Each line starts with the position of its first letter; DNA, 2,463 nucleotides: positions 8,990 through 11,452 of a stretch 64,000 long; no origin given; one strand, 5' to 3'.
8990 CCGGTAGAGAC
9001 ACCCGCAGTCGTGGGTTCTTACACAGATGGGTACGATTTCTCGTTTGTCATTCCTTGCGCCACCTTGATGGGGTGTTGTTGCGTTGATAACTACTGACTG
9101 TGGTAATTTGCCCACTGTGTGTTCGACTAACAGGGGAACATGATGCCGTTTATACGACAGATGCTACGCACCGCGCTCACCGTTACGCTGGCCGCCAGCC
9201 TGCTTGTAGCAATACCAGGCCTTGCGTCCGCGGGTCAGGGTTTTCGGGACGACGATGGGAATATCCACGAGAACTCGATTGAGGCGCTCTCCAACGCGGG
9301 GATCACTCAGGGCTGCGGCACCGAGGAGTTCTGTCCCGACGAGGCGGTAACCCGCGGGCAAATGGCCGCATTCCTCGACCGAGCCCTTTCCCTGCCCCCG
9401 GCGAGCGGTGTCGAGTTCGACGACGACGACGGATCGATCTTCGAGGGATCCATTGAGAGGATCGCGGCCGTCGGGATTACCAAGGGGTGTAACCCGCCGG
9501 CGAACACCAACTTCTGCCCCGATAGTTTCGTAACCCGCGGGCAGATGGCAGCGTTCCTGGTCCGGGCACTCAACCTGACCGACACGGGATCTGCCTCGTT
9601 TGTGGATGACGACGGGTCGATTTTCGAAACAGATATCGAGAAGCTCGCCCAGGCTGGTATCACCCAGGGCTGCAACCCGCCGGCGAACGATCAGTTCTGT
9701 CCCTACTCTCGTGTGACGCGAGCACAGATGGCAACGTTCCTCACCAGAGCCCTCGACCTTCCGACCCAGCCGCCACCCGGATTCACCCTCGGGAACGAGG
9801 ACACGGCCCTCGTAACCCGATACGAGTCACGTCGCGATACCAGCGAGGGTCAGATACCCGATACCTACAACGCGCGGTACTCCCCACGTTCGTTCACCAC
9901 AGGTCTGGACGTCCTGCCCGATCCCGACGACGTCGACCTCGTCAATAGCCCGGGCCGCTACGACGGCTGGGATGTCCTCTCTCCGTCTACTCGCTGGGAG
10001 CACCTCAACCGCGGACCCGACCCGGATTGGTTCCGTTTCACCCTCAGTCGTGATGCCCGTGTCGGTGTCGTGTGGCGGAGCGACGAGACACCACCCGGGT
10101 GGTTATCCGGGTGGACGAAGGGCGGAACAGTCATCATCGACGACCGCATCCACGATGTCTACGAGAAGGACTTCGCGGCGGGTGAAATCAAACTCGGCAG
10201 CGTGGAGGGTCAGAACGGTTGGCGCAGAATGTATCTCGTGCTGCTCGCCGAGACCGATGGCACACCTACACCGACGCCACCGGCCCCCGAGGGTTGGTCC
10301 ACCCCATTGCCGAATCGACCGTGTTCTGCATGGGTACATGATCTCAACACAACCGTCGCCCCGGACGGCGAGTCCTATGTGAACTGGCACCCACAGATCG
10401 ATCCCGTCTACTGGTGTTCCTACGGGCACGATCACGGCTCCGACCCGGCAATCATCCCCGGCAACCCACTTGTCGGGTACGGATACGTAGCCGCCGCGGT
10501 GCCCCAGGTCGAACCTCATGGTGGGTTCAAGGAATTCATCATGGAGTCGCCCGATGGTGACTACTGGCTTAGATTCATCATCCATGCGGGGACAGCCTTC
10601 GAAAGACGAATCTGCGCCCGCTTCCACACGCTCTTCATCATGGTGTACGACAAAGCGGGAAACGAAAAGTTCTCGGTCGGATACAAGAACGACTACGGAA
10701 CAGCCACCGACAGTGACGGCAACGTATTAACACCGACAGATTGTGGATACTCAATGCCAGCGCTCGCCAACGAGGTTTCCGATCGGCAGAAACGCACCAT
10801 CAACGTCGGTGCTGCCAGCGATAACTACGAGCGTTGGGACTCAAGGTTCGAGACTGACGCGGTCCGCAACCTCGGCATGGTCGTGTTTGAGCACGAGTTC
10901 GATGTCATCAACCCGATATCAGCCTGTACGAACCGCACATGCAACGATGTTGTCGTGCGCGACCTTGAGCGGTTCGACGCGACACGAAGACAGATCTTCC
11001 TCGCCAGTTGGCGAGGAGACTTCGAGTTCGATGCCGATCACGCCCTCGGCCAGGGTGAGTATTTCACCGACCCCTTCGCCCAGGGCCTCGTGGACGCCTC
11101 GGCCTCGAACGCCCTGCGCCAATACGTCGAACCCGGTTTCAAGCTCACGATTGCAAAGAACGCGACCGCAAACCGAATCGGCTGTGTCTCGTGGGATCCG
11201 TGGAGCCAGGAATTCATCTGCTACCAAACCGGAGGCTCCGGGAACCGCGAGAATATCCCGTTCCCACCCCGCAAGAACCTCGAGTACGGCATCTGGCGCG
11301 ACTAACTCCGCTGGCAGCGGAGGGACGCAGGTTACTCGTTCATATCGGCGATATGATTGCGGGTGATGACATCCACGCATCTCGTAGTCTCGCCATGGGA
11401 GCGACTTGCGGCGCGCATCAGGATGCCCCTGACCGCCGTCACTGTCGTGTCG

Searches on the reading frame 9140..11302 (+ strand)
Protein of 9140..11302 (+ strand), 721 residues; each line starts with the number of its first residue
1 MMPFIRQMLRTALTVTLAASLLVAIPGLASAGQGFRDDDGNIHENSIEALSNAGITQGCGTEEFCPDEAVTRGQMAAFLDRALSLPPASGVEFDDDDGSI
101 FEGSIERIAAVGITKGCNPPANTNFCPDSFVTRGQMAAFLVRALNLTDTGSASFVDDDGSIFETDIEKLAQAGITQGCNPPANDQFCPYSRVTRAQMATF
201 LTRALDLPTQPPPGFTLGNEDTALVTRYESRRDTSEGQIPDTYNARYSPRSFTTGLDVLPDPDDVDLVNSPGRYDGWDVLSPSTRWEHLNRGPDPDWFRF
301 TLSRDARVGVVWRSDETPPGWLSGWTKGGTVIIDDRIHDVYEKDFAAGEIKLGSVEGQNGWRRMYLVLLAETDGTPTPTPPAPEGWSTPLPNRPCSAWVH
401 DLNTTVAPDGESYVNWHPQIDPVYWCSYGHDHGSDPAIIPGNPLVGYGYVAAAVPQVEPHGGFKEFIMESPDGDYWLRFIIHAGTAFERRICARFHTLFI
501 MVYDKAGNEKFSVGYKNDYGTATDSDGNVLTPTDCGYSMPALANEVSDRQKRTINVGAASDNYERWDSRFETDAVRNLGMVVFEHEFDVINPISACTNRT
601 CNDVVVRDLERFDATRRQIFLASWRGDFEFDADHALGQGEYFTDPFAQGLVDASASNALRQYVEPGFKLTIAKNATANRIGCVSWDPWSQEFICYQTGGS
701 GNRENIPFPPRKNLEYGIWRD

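Call 45: search_protein_families(library=ncbifam, proteins=[window:9140-11302:+], max_evalue=0.00001)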
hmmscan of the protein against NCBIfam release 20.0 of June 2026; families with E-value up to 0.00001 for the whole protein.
window:9140-11302:+ (721 aa): 1 family
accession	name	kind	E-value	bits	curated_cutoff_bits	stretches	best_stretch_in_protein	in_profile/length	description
NF033190.2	inl_like_NEAT_1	exception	7.1e-18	64.3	1275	1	34-144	642-752/754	NEAT domain-containing leucine-rich repeat protein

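Call 78: search_protein_families(library=pfam, proteins=[window:9140-11302:+], max_evalue=0.001)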
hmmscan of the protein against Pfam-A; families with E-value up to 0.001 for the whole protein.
window:9140-11302:+ (721 aa): 1 family
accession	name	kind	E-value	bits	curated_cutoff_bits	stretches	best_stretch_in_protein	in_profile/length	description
PF00395.25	SLH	-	1.9e-11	44.2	20.8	1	38-76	4-44/44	S-layer homology domain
